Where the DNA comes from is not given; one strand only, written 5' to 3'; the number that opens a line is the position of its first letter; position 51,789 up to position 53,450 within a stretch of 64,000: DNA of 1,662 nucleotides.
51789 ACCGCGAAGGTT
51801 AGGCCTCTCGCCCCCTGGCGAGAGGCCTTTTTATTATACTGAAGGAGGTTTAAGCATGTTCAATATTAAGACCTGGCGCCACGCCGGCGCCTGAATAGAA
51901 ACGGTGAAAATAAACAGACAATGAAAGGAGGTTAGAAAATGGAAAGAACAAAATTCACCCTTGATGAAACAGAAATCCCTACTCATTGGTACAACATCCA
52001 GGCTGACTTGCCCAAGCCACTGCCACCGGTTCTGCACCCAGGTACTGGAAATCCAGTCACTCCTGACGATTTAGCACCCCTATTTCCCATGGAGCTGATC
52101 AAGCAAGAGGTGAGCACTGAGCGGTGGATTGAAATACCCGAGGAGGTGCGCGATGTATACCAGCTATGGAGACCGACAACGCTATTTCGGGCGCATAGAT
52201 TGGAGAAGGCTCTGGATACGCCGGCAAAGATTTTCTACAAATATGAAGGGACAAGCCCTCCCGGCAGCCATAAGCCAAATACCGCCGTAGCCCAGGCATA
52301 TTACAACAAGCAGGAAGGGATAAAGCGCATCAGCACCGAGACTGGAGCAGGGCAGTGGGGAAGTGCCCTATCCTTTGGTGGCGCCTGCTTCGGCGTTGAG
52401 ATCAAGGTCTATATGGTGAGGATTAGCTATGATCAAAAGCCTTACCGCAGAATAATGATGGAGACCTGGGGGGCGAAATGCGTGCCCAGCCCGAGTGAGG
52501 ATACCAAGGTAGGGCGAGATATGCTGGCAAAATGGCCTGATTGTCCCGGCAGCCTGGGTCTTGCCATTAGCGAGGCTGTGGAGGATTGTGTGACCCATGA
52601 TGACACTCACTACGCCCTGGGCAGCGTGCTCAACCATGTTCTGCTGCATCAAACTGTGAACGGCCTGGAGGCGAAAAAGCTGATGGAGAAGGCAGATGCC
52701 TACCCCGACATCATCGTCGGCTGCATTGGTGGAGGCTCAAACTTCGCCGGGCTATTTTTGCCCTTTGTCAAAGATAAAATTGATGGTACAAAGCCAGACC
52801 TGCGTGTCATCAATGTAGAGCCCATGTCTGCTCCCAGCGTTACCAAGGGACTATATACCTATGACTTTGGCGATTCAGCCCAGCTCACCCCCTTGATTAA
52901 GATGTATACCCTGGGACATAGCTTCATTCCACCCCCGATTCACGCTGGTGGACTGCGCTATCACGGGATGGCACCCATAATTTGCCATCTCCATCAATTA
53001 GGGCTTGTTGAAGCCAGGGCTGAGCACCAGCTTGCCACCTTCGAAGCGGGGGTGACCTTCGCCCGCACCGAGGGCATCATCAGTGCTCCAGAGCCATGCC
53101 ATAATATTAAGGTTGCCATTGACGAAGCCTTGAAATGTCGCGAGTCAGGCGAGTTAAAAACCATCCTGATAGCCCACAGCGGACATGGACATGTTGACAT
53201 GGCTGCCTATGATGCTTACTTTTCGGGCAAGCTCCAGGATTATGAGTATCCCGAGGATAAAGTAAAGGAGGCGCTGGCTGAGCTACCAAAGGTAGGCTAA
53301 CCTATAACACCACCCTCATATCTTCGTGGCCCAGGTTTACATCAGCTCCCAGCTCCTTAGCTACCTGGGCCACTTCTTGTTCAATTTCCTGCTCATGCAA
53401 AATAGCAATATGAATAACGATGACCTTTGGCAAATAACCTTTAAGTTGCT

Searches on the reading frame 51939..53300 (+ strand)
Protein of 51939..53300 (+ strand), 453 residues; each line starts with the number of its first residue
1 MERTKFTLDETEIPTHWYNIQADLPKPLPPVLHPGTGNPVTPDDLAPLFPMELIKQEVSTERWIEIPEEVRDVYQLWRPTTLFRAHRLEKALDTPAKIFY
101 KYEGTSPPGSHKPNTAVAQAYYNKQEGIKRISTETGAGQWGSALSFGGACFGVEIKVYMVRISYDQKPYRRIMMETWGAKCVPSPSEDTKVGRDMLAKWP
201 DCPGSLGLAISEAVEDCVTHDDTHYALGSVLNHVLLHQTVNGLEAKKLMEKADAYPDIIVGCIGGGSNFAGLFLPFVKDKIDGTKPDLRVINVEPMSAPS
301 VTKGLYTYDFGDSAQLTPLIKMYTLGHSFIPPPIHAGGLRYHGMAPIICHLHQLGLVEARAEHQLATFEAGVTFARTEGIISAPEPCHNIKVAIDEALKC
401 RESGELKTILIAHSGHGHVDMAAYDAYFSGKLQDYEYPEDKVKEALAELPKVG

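Call 71: search_protein_families(library=pfam, proteins=[window:51939-53300:+], max_evalue=0.001)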
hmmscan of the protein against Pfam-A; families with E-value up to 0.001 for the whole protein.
window:51939-53300:+ (453 aa): 1 family
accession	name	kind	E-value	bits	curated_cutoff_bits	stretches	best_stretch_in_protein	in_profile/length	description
PF00291.31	PALP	-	1.3e-27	97.4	35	1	75-415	3-295/295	Pyridoxal-phosphate dependent enzyme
